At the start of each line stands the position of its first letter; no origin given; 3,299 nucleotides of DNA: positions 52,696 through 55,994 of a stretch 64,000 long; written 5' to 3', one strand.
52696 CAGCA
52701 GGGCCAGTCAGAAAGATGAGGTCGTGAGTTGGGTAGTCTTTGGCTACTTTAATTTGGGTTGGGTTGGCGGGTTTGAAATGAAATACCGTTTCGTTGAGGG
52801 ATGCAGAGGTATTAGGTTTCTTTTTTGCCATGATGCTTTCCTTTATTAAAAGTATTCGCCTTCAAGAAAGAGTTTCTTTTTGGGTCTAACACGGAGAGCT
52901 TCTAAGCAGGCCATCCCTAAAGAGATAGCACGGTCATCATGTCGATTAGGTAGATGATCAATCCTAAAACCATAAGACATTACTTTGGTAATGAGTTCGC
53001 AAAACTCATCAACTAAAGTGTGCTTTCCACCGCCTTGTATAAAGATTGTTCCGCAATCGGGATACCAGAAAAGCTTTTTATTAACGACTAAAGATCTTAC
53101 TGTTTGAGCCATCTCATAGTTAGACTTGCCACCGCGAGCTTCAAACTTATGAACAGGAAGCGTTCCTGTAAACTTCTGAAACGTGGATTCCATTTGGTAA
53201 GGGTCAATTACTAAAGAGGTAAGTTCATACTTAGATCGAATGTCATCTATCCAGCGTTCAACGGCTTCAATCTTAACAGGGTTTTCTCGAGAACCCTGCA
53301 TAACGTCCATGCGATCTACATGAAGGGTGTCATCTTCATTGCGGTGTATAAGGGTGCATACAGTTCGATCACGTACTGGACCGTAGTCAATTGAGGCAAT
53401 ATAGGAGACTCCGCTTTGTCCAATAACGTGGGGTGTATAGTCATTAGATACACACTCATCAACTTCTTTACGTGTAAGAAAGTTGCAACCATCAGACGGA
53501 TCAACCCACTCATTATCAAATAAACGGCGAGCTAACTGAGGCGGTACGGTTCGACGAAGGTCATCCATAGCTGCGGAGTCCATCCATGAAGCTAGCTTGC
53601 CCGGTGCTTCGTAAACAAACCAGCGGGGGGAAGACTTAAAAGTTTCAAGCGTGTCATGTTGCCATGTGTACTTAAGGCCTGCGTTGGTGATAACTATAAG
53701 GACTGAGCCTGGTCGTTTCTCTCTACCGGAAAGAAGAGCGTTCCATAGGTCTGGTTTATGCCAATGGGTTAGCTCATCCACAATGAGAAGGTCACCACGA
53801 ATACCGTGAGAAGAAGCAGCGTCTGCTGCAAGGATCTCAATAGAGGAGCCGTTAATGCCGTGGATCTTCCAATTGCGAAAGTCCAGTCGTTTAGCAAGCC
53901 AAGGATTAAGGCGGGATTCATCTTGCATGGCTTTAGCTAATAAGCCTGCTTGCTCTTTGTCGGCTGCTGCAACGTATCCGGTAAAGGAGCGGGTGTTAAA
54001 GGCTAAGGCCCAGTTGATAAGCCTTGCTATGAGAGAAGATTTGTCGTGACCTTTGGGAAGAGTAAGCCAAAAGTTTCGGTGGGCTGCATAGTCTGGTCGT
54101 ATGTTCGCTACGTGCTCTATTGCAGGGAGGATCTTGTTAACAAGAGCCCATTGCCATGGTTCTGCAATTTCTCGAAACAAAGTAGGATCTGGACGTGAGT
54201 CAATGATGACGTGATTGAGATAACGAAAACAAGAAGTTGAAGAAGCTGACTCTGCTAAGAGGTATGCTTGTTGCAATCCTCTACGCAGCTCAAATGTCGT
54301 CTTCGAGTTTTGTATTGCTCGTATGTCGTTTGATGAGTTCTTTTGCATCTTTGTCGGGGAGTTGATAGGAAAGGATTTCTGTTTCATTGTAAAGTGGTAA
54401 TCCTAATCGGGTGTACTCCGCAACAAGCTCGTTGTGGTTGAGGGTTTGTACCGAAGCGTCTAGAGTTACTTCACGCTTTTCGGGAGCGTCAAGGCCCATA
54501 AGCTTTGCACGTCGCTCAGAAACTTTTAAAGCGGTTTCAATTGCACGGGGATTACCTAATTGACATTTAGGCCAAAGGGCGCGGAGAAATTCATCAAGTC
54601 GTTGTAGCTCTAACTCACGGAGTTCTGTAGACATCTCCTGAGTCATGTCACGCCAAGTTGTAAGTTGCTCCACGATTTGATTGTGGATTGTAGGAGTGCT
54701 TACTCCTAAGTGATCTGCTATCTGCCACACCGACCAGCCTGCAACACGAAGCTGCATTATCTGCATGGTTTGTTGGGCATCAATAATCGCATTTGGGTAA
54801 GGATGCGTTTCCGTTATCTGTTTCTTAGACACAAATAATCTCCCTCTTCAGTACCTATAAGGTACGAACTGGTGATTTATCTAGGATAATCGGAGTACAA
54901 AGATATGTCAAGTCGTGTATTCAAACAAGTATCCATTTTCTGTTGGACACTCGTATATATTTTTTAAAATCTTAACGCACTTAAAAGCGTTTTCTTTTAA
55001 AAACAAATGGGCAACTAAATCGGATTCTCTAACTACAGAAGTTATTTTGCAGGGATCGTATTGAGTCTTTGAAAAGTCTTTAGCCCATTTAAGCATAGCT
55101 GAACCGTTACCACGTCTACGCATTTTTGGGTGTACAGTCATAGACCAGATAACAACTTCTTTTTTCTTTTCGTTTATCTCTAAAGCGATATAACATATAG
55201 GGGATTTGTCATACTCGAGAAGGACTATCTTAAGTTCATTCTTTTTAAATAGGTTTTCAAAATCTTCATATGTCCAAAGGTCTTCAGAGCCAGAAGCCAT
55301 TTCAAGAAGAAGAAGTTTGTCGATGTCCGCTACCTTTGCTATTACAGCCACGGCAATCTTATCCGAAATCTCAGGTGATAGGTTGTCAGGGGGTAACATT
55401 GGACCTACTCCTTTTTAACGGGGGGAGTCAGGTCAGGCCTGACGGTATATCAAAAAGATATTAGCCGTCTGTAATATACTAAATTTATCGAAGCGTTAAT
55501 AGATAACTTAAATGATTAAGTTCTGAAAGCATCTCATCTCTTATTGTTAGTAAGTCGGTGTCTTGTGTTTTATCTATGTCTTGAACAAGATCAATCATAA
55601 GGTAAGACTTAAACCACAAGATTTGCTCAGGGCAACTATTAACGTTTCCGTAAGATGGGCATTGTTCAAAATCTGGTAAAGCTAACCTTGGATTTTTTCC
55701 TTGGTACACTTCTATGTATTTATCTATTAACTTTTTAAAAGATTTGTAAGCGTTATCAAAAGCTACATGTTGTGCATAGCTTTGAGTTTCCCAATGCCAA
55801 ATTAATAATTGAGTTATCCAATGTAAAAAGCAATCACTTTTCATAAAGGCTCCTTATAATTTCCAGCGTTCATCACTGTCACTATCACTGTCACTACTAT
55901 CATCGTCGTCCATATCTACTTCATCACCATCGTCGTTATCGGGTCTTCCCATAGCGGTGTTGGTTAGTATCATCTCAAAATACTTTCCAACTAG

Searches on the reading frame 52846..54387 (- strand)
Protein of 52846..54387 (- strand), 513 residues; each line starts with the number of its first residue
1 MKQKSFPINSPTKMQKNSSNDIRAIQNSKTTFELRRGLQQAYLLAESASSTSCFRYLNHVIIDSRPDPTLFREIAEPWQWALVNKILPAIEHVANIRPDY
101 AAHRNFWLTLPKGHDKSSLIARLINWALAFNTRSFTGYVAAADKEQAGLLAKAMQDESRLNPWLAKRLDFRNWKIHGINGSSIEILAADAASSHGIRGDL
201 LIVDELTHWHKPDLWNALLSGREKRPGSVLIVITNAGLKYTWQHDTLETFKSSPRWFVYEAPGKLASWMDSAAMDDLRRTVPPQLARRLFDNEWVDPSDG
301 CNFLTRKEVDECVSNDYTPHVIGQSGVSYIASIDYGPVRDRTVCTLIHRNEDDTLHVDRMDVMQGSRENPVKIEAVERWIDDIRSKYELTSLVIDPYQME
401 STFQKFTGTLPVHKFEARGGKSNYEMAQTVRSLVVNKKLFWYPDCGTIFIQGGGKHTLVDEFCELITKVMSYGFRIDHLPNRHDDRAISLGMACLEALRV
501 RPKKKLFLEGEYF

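Call 10: search_protein_families(library=phrogs, proteins=[window:52846-54387:-], max_evalue=0.001)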
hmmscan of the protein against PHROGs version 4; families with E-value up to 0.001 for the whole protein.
window:52846-54387:- (513 aa): 4 families
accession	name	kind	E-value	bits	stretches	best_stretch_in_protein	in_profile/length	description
phrog_9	-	head and packaging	1.2e-32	114.6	1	71-440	200-615/812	terminase large subunit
phrog_2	-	head and packaging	3.8e-17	63.3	1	97-501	265-596/807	terminase large subunit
phrog_4914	-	head and packaging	0.00017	22.3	0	76-156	82-159/213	terminase large subunit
phrog_2699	-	head and packaging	0.00085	19.3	0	359-440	163-245/315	terminase large subunit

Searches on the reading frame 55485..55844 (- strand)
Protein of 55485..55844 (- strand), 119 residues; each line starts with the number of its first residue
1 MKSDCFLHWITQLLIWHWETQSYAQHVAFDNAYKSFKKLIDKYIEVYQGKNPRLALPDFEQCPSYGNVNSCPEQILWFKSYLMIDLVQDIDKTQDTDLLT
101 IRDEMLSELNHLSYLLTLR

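Call 15: find_encoding_contigs(protein=window:55485-55844:-, flank=10000, max_places=2)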
Protein window:55485-55844:- (119 aa): 19 contigs read that carry it; 2 places shown.
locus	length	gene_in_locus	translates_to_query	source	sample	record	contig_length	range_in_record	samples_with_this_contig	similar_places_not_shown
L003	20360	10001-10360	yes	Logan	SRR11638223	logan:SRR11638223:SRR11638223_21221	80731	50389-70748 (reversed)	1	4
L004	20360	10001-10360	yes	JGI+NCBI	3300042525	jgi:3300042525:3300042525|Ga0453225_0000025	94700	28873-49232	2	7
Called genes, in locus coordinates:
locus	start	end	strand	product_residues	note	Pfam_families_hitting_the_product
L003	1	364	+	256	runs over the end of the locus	-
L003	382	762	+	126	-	PF18909:dGTP_diPhyd_N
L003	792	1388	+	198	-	-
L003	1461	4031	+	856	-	PF13148:DUF3987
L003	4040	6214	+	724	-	PF01612:DNA_pol_A_exo1 (weak), PF00476:DNA_pol_A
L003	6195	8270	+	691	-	PF17975:RNR_Alpha, PF21995:RNR-II_ins_dom, PF02867:Ribonuc_red_lgC (faint)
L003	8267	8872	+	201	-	-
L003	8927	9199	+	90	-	-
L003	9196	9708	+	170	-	-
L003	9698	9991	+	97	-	-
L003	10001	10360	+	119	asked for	PF19174:DUF5856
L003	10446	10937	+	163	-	PF00583:Acetyltransf_1, PF13508:Acetyltransf_7 (weak)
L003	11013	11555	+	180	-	PF13384:HTH_23 (faint)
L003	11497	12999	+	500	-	PF03354:TerL_ATPase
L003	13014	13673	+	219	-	PF02562:PhoH, PF13604:AAA_30 (weak), PF13245:AAA_19 (faint)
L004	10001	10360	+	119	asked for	PF19174:DUF5856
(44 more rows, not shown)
